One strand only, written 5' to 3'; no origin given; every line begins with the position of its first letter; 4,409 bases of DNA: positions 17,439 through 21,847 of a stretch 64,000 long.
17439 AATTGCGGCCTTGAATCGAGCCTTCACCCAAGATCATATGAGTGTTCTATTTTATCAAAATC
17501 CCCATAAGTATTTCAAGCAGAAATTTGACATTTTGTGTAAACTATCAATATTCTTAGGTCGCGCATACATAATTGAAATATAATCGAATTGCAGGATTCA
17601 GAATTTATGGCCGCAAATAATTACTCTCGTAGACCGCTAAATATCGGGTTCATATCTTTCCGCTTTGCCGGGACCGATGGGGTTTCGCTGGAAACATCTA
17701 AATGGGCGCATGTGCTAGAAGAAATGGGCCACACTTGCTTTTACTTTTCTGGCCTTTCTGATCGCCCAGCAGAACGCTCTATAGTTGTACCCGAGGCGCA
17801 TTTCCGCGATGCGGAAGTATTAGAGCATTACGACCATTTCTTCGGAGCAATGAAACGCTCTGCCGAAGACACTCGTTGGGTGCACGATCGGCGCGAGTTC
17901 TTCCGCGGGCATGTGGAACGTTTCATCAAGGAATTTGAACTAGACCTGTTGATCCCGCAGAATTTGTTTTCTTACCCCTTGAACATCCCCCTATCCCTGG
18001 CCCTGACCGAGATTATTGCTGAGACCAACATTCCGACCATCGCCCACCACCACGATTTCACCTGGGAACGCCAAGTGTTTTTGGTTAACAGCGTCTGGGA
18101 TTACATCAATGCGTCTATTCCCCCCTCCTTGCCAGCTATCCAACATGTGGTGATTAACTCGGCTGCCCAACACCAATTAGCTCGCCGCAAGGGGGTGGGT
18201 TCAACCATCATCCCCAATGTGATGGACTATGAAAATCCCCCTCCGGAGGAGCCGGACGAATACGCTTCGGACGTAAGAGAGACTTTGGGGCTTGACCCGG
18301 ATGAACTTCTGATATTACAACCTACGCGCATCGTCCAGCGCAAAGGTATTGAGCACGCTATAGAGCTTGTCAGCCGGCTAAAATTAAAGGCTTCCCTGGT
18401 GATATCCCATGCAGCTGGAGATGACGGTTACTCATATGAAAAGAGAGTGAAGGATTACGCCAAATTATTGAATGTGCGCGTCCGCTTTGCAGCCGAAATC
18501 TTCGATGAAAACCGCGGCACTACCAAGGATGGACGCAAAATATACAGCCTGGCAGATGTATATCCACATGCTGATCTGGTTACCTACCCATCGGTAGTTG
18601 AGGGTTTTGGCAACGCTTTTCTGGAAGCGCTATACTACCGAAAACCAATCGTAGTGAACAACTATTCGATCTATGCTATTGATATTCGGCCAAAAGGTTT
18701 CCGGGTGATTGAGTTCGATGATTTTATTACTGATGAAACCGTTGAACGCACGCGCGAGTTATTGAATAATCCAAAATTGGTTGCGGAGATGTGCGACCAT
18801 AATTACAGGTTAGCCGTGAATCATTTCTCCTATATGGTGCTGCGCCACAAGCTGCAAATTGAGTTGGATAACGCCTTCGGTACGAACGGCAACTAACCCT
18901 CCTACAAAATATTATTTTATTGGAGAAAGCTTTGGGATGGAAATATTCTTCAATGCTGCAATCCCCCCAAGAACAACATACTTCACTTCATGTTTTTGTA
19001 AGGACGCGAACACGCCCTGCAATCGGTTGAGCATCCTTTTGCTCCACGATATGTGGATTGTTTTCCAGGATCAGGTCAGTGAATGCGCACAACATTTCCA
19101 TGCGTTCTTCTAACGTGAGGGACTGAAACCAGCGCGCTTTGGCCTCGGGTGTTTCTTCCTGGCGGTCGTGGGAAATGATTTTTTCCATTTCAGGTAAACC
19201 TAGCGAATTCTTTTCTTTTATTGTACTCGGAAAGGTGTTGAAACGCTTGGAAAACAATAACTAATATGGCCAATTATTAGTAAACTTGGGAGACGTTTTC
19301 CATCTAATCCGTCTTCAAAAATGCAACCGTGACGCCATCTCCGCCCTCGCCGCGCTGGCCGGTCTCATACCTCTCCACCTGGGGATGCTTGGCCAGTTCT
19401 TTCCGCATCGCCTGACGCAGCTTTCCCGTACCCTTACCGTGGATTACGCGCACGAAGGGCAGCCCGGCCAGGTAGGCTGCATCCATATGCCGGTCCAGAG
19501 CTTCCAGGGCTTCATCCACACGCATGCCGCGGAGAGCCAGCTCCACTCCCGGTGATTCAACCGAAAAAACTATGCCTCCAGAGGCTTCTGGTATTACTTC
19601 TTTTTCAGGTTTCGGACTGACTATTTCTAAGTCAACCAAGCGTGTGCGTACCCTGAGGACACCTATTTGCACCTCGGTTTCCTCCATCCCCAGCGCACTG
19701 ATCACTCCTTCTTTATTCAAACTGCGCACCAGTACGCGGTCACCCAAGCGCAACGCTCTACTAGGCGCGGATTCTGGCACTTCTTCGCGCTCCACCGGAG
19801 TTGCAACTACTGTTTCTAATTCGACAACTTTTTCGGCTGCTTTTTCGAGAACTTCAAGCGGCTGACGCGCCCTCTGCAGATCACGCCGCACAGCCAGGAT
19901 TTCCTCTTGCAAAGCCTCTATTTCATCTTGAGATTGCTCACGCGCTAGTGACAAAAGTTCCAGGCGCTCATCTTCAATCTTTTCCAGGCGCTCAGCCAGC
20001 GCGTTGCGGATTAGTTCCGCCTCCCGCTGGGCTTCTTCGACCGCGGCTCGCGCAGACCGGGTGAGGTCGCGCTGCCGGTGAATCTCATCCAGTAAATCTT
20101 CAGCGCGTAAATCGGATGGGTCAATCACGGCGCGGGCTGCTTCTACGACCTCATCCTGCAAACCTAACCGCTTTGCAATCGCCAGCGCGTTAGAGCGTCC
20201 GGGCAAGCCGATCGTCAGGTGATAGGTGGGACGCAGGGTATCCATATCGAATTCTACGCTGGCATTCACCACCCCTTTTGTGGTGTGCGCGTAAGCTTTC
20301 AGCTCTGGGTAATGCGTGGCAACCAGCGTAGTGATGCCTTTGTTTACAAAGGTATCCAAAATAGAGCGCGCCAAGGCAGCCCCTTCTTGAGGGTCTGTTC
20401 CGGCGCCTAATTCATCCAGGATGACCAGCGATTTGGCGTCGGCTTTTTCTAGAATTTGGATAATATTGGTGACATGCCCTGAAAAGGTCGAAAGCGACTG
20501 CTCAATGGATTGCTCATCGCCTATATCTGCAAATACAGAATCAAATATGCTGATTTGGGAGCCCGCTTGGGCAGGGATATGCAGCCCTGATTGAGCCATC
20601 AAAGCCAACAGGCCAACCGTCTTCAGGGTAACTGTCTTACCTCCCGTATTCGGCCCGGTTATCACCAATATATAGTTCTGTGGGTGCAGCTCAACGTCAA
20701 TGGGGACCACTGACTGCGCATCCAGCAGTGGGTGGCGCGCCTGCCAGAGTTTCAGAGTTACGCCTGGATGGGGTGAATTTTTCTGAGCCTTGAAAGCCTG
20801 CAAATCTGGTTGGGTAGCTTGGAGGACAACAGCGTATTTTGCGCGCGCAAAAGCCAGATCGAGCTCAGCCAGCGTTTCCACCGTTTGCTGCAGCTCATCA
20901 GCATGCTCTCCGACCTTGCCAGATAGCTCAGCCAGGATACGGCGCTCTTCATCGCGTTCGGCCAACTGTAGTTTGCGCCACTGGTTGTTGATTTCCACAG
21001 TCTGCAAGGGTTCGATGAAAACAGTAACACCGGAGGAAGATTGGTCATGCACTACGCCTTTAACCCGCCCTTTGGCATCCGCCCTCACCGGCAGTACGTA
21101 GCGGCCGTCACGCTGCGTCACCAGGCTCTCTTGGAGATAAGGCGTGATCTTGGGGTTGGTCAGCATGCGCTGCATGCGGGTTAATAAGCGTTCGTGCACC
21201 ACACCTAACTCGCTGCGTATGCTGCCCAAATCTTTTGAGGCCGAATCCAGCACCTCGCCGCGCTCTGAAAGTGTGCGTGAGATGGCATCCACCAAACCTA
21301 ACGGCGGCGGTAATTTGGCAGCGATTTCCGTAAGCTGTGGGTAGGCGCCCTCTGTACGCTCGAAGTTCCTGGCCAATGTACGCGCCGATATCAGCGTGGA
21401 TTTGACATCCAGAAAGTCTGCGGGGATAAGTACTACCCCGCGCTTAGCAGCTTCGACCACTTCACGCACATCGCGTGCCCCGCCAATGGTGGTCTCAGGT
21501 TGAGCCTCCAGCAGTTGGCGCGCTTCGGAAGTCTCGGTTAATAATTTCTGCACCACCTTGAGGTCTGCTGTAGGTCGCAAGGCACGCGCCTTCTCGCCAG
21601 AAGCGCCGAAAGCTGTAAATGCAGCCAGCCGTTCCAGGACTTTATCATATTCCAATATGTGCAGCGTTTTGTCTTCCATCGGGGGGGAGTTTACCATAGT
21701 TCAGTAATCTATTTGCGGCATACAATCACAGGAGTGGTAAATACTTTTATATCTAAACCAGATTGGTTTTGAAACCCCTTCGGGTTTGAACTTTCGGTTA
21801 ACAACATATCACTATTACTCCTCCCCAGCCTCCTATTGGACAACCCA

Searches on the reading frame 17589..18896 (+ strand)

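Call 31: search_protein_families(library=pfam, proteins=[window:17589-18896:+], max_evalue=0.00001)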
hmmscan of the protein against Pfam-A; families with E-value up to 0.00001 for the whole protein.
window:17589-18896:+ (435 aa): 2 families
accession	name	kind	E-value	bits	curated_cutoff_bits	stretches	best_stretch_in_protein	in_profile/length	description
PF00534.26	Glycos_transf_1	-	7.7e-13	48.8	26.4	1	230-401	6-165/172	Glycosyl transferases group 1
PF13692.12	Glyco_trans_1_4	-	3e-08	34.5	27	1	246-363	8-113/142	Glycosyl transferases group 1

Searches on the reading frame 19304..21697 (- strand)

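Call 31: search_protein_families(library=pfam, proteins=[window:19304-21697:-], max_evalue=0.00001)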
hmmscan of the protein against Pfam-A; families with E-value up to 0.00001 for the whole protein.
window:19304-21697:- (797 aa): 2 families
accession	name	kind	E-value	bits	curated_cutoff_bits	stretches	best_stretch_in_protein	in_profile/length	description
PF00488.27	MutS_V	-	9.3e-39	133.8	30.2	1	344-525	1-184/188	MutS domain V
PF01713.27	Smr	-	2.5e-24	85.7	25.7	1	722-795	3-77/77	Smr domain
